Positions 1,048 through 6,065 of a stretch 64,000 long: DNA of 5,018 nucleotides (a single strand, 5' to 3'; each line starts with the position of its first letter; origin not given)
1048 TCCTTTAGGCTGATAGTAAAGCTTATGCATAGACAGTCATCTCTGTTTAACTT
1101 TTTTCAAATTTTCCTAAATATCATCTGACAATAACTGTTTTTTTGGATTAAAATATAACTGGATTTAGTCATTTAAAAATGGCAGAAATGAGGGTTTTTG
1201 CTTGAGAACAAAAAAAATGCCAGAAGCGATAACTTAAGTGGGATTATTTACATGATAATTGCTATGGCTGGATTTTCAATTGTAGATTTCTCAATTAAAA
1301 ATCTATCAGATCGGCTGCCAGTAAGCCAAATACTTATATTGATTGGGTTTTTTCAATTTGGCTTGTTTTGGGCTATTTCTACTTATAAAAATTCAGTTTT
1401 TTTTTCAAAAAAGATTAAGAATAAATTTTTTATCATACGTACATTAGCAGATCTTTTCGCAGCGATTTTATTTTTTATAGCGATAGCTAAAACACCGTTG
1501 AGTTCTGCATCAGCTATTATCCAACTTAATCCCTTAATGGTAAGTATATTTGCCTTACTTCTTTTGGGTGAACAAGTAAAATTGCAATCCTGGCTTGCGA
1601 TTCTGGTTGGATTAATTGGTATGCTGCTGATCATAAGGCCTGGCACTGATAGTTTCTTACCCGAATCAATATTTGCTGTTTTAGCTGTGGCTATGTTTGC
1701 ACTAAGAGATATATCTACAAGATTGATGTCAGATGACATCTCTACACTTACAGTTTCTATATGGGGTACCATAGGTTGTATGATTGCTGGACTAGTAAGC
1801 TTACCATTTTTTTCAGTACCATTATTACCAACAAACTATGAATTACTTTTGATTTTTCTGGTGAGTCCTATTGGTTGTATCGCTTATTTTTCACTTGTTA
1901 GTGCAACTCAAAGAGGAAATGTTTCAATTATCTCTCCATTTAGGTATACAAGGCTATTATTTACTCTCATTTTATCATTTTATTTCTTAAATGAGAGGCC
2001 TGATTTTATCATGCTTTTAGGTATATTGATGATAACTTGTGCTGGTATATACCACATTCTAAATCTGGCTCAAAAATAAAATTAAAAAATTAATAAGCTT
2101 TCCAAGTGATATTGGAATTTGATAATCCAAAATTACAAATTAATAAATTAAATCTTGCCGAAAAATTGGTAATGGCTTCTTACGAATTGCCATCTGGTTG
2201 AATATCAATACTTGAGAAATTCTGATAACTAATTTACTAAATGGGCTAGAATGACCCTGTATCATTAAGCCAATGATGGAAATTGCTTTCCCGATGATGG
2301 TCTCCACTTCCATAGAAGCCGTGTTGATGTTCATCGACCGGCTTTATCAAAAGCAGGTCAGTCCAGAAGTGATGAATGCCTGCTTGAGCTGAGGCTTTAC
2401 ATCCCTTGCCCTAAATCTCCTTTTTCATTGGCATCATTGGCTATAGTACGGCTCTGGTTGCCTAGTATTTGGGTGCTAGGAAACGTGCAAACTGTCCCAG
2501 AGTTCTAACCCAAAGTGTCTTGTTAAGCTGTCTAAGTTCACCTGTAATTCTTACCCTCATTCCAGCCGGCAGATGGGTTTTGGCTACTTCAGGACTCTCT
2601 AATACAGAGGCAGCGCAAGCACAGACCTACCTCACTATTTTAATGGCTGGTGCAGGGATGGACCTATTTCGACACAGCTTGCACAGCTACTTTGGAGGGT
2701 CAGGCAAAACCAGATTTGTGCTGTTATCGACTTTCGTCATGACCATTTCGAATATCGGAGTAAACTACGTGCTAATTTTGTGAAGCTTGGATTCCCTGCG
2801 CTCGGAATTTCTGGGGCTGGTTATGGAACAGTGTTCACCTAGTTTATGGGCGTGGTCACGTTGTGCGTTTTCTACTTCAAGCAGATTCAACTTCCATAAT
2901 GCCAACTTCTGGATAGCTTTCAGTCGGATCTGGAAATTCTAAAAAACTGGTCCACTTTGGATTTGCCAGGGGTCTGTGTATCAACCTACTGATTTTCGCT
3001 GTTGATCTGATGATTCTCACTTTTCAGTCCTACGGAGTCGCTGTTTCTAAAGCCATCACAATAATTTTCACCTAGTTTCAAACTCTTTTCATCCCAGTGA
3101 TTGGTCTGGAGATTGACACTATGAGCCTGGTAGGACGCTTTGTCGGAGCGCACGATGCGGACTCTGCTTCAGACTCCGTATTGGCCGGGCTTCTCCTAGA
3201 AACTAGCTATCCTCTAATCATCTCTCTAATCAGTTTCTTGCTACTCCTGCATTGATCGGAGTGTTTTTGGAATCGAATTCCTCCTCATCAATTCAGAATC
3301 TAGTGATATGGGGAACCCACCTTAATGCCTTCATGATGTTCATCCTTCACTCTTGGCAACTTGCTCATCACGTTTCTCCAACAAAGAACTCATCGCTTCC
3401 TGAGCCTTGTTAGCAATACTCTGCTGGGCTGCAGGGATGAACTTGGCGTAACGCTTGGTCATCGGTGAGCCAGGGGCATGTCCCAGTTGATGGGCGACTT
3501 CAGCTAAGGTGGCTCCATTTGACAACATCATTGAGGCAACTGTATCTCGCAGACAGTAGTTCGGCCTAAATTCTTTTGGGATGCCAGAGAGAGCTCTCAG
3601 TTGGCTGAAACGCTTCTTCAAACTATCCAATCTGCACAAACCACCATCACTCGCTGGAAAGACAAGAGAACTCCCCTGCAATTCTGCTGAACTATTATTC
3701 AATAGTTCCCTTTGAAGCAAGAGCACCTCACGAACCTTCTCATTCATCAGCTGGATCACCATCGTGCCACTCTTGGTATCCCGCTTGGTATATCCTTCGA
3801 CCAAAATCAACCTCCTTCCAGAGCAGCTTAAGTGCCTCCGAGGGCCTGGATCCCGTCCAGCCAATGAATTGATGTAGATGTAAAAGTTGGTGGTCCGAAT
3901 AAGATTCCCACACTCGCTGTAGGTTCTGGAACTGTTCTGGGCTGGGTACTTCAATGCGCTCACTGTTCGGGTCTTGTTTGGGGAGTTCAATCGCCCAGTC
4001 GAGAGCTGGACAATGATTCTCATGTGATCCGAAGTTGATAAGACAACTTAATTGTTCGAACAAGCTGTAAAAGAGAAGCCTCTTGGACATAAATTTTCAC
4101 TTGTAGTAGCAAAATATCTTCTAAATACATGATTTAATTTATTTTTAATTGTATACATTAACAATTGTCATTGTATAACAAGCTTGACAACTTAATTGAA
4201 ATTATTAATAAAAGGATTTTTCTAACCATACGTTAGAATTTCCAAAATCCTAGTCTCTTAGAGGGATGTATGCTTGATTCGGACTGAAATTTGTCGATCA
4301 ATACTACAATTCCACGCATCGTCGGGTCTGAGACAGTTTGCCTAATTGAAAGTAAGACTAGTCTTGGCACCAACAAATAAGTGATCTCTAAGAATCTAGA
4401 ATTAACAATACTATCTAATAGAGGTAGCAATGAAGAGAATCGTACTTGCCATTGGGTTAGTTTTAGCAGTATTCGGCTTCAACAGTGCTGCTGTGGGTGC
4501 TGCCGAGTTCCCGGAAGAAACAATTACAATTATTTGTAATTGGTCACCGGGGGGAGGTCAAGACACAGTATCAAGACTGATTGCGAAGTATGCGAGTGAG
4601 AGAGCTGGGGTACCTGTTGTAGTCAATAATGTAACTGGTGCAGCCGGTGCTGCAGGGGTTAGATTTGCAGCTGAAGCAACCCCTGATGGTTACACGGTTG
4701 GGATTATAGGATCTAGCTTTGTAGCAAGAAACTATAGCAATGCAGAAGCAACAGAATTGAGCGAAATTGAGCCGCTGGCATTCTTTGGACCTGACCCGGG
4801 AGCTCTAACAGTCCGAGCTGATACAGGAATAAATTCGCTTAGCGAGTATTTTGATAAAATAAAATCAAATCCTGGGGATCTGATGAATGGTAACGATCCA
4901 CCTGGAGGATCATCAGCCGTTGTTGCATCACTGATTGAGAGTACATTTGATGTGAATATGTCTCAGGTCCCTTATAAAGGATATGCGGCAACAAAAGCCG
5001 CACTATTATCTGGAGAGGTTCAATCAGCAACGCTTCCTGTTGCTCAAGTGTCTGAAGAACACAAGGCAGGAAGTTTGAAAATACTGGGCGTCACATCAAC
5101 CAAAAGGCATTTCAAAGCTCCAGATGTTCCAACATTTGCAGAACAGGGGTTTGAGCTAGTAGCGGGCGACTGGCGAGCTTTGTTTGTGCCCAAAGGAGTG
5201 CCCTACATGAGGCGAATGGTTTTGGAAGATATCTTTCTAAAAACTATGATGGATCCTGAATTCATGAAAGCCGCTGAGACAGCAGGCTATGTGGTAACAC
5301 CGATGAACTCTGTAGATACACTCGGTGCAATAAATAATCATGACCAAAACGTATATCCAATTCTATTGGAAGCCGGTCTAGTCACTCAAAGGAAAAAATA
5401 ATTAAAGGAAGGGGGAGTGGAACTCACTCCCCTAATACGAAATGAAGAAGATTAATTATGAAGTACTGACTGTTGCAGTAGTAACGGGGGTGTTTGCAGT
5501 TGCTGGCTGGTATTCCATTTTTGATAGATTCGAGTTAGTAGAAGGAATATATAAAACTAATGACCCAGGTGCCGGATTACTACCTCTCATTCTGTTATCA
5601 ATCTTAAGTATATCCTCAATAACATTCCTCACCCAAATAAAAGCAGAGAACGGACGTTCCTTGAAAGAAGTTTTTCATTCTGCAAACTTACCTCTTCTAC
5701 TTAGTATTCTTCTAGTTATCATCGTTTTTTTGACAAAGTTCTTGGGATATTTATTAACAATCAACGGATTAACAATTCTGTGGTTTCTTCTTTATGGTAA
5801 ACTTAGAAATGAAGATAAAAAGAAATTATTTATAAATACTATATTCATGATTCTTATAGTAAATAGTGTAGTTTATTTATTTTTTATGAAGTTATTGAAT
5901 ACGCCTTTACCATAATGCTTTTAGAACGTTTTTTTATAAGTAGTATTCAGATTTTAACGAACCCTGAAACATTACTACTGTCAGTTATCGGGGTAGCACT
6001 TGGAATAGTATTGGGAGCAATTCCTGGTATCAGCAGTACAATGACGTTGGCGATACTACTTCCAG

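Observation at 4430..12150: Self-contained AT-rich catabolic operon for an unidentified N-containing carboxylate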

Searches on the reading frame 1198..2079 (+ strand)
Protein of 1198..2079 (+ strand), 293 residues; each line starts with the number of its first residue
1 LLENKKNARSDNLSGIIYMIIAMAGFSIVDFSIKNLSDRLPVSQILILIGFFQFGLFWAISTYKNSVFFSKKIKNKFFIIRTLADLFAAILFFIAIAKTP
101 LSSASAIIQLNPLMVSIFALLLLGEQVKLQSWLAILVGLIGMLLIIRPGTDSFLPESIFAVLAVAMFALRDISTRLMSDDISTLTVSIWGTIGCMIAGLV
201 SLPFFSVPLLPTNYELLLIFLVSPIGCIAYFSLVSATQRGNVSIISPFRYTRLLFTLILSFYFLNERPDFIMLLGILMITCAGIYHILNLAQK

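Call 93: search_protein_families(library=pfam, proteins=[window:1198-2079:+], max_evalue=0.001)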
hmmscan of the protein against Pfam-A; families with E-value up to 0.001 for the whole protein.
window:1198-2079:+ (293 aa): 2 families
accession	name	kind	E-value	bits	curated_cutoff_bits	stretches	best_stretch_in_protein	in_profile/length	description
PF00892.27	EamA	-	2.3e-28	99.6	28.2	2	158-282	5-129/135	EamA-like transporter family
PF03151.22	TPT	-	0.00055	19.8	30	1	42-204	34-195/291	Triose-phosphate Transporter family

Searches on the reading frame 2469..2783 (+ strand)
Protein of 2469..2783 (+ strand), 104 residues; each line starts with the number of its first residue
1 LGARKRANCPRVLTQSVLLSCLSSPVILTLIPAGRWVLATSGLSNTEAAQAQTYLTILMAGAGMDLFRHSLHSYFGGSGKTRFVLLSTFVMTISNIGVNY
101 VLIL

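Call 93: search_protein_families(library=pfam, proteins=[window:2469-2783:+], max_evalue=0.001)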
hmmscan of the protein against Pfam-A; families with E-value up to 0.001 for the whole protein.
window:2469-2783:+ (104 aa): 1 family
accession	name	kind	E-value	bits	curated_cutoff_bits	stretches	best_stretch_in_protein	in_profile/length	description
PF01554.23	MatE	-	3.9e-09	36.9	24.9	1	2-101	61-161/161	MatE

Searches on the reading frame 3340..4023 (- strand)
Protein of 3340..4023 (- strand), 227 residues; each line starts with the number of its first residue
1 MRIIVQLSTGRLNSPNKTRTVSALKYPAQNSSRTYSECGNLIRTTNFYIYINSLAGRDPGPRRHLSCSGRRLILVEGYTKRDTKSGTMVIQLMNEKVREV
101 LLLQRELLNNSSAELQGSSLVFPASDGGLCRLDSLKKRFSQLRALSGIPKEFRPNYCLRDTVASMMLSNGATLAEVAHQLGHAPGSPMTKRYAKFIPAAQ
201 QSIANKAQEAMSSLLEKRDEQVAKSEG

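Call 93: search_protein_families(library=pfam, proteins=[window:3340-4023:-], max_evalue=0.001)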
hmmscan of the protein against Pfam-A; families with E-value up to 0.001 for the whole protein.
window:3340-4023:- (227 aa): 1 family
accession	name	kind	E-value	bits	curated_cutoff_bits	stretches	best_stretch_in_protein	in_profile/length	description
PF00589.27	Phage_integrase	-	5.4e-09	36.5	27.1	1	73-193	56-166/172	Phage integrase family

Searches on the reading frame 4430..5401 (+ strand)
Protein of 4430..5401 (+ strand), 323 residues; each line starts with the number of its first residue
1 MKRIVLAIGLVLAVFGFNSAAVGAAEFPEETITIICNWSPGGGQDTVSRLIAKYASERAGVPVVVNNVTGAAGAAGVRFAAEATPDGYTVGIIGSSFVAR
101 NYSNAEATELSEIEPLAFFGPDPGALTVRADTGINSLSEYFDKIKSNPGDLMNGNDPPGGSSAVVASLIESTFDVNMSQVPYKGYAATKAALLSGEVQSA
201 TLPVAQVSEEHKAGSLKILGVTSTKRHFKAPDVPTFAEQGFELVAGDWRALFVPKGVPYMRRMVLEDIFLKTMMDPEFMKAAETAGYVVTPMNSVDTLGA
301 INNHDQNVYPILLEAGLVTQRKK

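Call 3: search_protein_families(library=pfam, proteins=[window:4430-5401:+])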
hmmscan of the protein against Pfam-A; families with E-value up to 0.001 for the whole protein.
window:4430-5401:+ (323 aa): 1 family
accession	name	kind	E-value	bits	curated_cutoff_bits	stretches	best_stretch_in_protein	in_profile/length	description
PF03401.19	TctC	-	1.1e-39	137.1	27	1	47-314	1-271/274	Tripartite tricarboxylate transporter family receptor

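Call 4: search_protein_families(library=ncbifam, proteins=[window:4430-5401:+])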
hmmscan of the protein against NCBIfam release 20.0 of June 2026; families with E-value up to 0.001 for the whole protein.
window:4430-5401:+ (323 aa): 1 family
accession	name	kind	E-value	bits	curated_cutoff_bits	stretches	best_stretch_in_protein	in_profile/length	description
TIGR02122.1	TRAP_TAXI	subfamily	9.9e-05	21.3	84.35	1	1-138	1-137/320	TAXI family TRAP transporter solute-binding subunit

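Call 35: search_solved_structures(query=window:4430-5401:+, max_evalue=1e-10)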
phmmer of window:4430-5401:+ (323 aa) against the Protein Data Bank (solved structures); distinct sequences matched with E-value up to 1e-10: 11.
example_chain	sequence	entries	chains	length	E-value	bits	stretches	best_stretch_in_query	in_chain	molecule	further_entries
25hk_A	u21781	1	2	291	1.9e-29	106.4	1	24-279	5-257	Tripartite tricarboxylate transporter substrate binding protein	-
2qpq_A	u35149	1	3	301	2.7e-29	105.9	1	25-288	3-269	protein Bug27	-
4x9t_A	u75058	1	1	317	4e-29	105.3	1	25-282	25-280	Uncharacterized protein UPF0065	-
2f5x_A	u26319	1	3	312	4.9e-29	105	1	25-287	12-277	BugD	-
2dvz_A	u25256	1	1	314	8e-29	104.3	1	24-287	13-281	Putative exported protein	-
8hka_A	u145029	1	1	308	1.1e-28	103.9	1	30-280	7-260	Periplasmic terephthalate binding protein (TBP)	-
8hk9_D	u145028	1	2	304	1.3e-28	103.6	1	31-280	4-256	Periplasmic terephthalate binding protein (TBP)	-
8hkb_A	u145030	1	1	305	8.9e-28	100.9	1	31-280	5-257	Periplasmic terephthalate binding protein (TBP)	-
6hke_A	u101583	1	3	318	7e-22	81.5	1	25-259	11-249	Possible TctC subunit of the Tripartite Tricarboxylate Transport(TTT) Family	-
7ndr_A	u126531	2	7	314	1.2e-19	74.2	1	30-256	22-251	Tripartite tricarboxylate transporter substrate binding protein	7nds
5oei_A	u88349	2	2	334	2.4e-18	70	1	25-259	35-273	Uncharacterized protein family UPF0065:Tat pathway signal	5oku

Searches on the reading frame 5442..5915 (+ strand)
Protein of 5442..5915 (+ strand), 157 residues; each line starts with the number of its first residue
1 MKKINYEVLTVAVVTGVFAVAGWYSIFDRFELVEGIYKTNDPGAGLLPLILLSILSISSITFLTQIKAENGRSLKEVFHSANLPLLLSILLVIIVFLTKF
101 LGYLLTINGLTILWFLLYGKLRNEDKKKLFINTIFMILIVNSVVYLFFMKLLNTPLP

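Call 3: search_protein_families(library=pfam, proteins=[window:5442-5915:+])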
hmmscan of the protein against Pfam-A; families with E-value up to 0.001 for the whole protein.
window:5442-5915:+ (157 aa): 1 family
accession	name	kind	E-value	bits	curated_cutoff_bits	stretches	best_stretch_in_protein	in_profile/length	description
PF07331.16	TctB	-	2.3e-11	44.5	29.1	1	16-157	6-137/137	Tripartite tricarboxylate transporter TctB family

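Call 4: search_protein_families(library=ncbifam, proteins=[window:5442-5915:+])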
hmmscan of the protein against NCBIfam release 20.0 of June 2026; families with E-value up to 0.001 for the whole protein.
window:5442-5915:+ (157 aa): 0 families
